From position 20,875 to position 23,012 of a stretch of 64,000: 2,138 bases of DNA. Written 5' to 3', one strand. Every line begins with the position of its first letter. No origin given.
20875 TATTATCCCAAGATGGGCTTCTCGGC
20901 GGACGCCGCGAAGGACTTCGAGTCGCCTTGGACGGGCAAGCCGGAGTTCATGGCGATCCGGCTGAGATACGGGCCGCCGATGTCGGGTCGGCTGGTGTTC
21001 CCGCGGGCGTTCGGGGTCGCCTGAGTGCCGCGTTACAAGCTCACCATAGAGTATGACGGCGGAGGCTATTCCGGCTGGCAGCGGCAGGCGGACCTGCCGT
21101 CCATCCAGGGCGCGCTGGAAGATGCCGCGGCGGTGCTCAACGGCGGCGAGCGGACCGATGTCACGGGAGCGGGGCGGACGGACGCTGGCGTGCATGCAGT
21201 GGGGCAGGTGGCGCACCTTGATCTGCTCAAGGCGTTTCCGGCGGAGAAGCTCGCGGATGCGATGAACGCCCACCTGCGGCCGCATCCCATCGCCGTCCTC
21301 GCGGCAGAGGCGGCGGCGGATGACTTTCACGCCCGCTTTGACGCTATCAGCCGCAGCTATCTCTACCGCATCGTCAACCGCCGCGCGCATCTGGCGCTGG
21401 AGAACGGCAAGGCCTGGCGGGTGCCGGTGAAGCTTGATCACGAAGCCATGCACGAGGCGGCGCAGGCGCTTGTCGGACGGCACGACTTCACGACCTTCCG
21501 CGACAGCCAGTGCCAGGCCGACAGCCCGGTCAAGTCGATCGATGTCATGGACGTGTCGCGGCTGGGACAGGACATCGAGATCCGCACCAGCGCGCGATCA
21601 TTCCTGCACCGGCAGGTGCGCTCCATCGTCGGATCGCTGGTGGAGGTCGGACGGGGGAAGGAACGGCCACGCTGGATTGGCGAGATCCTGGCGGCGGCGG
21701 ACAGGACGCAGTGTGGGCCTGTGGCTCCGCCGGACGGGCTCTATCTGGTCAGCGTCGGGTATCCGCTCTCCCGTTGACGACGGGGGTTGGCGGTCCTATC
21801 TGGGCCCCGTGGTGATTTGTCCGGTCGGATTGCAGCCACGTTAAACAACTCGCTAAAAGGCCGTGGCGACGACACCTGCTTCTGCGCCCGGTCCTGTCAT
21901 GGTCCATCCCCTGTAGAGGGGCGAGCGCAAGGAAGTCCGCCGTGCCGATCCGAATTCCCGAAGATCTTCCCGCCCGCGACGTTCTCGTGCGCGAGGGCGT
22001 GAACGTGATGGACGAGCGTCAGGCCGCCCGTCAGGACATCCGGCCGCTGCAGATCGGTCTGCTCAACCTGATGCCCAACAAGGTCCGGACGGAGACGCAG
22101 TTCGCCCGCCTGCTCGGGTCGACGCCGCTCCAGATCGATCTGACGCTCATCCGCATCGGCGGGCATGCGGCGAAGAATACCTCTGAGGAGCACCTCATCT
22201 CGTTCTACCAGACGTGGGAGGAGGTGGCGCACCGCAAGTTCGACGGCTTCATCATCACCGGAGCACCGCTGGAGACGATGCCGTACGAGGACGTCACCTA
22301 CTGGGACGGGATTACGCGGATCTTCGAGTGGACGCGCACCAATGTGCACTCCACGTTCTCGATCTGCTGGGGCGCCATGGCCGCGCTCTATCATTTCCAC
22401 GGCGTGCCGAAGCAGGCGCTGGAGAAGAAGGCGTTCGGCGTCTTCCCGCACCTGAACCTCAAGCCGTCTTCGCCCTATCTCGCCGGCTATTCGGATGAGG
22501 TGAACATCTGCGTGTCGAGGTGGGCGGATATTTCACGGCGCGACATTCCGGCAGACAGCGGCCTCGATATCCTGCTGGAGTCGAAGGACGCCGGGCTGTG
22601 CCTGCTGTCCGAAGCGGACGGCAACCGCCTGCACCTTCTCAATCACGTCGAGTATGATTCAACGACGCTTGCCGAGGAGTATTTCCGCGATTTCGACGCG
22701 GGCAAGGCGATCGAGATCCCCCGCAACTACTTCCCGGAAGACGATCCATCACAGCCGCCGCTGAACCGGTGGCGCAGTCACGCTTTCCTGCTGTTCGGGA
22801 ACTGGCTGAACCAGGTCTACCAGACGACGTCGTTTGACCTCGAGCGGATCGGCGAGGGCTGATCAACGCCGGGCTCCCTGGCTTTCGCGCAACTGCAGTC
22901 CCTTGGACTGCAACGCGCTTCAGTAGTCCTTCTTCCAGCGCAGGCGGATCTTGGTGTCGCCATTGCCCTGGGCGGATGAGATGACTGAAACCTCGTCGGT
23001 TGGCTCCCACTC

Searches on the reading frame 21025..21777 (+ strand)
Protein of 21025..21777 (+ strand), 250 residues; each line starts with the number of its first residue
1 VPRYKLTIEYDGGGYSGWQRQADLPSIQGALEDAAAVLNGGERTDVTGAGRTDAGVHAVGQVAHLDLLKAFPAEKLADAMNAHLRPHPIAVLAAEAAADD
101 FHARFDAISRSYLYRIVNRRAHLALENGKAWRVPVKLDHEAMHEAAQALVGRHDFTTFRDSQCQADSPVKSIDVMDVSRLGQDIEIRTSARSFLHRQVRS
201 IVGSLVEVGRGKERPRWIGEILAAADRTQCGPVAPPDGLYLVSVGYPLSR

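Call 75: search_protein_families(library=pfam, proteins=[window:21025-21777:+], max_evalue=0.001)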
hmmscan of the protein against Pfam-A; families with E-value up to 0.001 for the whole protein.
window:21025-21777:+ (250 aa): 1 family
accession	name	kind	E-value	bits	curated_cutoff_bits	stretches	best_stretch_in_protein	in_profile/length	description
PF01416.25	PseudoU_synth_1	-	1.8e-42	144.6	23.3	2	145-247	1-108/108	tRNA pseudouridine synthase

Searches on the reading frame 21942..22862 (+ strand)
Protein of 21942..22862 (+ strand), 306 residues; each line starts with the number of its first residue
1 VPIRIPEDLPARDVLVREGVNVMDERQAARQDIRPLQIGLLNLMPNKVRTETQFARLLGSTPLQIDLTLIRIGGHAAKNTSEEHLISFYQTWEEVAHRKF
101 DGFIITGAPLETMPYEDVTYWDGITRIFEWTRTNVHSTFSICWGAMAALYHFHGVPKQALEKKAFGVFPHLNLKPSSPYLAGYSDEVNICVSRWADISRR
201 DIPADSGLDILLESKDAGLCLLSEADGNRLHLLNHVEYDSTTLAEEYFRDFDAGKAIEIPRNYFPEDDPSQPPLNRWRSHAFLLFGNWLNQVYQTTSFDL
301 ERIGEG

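Call 75: search_protein_families(library=pfam, proteins=[window:21942-22862:+], max_evalue=0.001)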
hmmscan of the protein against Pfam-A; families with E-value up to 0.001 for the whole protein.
window:21942-22862:+ (306 aa): 1 family
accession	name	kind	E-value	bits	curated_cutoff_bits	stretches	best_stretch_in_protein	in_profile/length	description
PF04204.22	HTS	-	2.7e-125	417.8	27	1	2-298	1-298/298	Homoserine O-succinyltransferase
